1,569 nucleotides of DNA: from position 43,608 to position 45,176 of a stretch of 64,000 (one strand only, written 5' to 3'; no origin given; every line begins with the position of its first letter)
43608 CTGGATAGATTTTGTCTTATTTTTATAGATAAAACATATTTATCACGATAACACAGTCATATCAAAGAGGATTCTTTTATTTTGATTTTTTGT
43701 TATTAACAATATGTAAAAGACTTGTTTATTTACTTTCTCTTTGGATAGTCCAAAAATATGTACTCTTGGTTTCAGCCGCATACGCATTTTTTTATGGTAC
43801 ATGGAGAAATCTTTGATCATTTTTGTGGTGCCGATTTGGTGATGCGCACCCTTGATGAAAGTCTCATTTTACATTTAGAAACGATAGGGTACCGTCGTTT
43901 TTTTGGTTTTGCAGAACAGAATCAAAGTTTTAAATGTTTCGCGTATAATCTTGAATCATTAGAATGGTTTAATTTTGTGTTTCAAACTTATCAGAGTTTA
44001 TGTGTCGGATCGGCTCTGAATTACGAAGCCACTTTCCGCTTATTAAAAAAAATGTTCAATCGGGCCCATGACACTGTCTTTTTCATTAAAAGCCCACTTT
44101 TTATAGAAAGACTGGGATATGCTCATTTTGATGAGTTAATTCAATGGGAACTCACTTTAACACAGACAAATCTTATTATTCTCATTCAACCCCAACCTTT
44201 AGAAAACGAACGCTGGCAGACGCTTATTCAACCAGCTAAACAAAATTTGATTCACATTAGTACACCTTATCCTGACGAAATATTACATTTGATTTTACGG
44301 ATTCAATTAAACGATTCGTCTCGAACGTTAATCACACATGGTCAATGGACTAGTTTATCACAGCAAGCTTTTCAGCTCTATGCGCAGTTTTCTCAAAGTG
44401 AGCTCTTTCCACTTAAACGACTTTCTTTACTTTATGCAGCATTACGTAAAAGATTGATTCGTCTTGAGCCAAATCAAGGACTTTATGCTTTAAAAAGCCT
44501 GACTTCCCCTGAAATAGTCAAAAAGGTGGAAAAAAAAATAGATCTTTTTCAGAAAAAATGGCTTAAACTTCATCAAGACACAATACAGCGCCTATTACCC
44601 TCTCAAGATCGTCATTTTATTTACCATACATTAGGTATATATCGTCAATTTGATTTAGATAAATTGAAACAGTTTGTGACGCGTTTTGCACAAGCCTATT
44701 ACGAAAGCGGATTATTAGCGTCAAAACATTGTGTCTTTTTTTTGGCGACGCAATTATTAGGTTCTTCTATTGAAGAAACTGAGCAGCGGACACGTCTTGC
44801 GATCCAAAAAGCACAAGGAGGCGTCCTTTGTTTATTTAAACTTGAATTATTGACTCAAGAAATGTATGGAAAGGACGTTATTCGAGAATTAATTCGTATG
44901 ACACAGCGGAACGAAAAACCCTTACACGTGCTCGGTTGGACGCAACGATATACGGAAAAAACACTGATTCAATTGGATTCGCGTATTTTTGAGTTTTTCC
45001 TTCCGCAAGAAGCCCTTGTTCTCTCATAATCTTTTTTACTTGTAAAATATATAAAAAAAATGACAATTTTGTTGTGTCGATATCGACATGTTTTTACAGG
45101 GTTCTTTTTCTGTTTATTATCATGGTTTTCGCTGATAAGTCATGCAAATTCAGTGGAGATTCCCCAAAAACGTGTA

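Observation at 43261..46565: Candidate undescribed two-gene system: double pseudo-AAA+ protein plus membrane caspase-TPR protein between hslVU and hrcA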

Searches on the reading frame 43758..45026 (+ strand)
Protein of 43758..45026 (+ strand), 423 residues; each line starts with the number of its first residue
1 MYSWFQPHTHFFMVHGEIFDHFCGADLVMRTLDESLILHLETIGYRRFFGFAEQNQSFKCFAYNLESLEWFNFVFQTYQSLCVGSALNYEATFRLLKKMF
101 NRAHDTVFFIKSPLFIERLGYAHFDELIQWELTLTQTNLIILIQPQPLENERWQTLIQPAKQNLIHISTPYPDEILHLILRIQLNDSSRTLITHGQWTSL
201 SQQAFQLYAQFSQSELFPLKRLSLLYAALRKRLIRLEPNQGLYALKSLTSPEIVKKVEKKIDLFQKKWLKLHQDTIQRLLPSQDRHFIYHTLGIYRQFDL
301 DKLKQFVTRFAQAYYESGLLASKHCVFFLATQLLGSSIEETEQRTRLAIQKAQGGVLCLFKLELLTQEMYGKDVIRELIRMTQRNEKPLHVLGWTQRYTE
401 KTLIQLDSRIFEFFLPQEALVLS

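Call 3: search_protein_families(library=pfam, proteins=[window:43758-45026:+], max_evalue=1)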
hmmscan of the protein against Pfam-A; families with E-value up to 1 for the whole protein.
window:43758-45026:+ (423 aa): 0 families

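Call 4: search_protein_families(library=ncbifam, proteins=[window:43758-45026:+], max_evalue=1)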
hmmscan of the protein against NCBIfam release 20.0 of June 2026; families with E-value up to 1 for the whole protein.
window:43758-45026:+ (423 aa): 2 families
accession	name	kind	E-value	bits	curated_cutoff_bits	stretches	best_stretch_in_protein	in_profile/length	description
TIGR02881.1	spore_V_K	equivalog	6.4e-05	22.1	422.95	1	310-387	62-142/261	stage V sporulation protein K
TIGR02880.1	cbbX_cfxQ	equivalog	0.12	11.6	459.25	1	308-382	76-154/284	CbbX protein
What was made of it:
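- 44613..45026 (+): Gene 1 second module (residues ~286-423): a CbbX/SpoVK-type AAA+ alpha/beta core. Walker A is replaced by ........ and Walker B by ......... The chain ends before the lid. The Arg of the SRF motif (R409) is retained. NCBIfam SpoVK E 6e-5 (call 4).
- Checked: It has no Pfam hit (call 3) and a weak SpoVK hit (E 6e-5, residues 310-387; call 4).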

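Call 5: search_protein_families(library=padloc, proteins=[window:43758-45026:+], max_evalue=1)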
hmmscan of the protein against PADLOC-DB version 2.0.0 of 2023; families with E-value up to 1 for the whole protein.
window:43758-45026:+ (423 aa): 0 families
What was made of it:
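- Closest known: IetAS and other ATPase-plus-protease defence pairs. Different: Gene 1 does not match IetA or any PADLOC model (call 5).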

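Call 6: find_homologous_proteins(query=window:43758-45026:+, max_evalue=0.001)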
Query window:43758-45026:+ (423 aa): 2 proteins with E <= 0.001 among 3408 candidates.
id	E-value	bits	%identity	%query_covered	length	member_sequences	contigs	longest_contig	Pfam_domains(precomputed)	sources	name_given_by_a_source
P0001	1.2e-279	946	100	100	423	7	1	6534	-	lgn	-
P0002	2.2e-141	490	55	99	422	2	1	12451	-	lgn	-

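Call 8: find_encoding_contigs(protein=P0002, flank=10000)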
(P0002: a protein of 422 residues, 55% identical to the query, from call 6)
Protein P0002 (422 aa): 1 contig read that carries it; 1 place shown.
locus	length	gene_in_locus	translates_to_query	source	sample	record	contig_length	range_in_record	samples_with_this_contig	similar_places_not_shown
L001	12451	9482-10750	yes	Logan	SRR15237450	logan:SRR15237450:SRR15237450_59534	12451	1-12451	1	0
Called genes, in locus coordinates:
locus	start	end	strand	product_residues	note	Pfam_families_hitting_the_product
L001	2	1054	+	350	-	?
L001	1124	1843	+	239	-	PF01138:RNase_PH, PF03725:RNase_PH_C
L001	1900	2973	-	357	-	PF01032:FecCD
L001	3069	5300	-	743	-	PF08269:dCache_2, PF17200:sCache_2, PF17201:Cache_3-Cache_2, PF00672:HAMP (faint), PF18947:HAMP_2, PF00015:MCPsignal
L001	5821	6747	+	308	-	PF00850:Hist_deacetyl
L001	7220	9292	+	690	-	PF22673:MCP-like_PDC_1, PF02743:dCache_1, PF00672:HAMP (faint), PF00015:MCPsignal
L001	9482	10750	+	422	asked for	-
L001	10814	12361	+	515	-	PF00656:Peptidase_C14, PF13432:TPR_16, PF13371:TPR_9, PF13414:TPR_11 (weak), PF00515:TPR_1 (weak), PF07719:TPR_2 (weak), PF13414:TPR_11 (weak), PF00515:TPR_1 (weak), +7 more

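Call 15: search_protein_representatives(protein=window:43758-45026:+)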
Query: 423 residues. Proteins with E-value up to 0.001 (for the whole library): 70; up to 1e-10: 3; up to 1e-30: 1. The best 70 are listed.
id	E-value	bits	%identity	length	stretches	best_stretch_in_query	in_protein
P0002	7.0e-142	490.1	55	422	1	1-418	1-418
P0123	1.3e-16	77.6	29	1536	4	309-389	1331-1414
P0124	1.1e-11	61.4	33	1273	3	304-392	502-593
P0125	5.4e-10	55.8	27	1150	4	310-396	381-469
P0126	6.3e-10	55.5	30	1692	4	278-391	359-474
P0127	3.9e-09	52.9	30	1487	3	314-400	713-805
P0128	7.9e-09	51.9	28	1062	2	306-410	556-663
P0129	1.3e-08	51.2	38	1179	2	309-381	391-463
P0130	1.4e-08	51.1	32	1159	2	310-390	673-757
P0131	2.8e-08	50.1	28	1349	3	310-397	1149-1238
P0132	4.8e-08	49.3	31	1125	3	309-379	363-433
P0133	6.2e-08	49.0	29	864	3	10-56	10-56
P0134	1.6e-07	47.6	31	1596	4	310-385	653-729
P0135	1.7e-07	47.5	25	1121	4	311-391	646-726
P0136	6.2e-07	45.7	26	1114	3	162-366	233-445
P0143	3.5e-06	43.2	27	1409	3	158-379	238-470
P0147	8.7e-06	41.9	28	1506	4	5-52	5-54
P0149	1.2e-05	41.5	32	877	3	318-393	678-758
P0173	2.8e-04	36.9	30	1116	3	3-77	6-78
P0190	9.4e-04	35.2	27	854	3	4-64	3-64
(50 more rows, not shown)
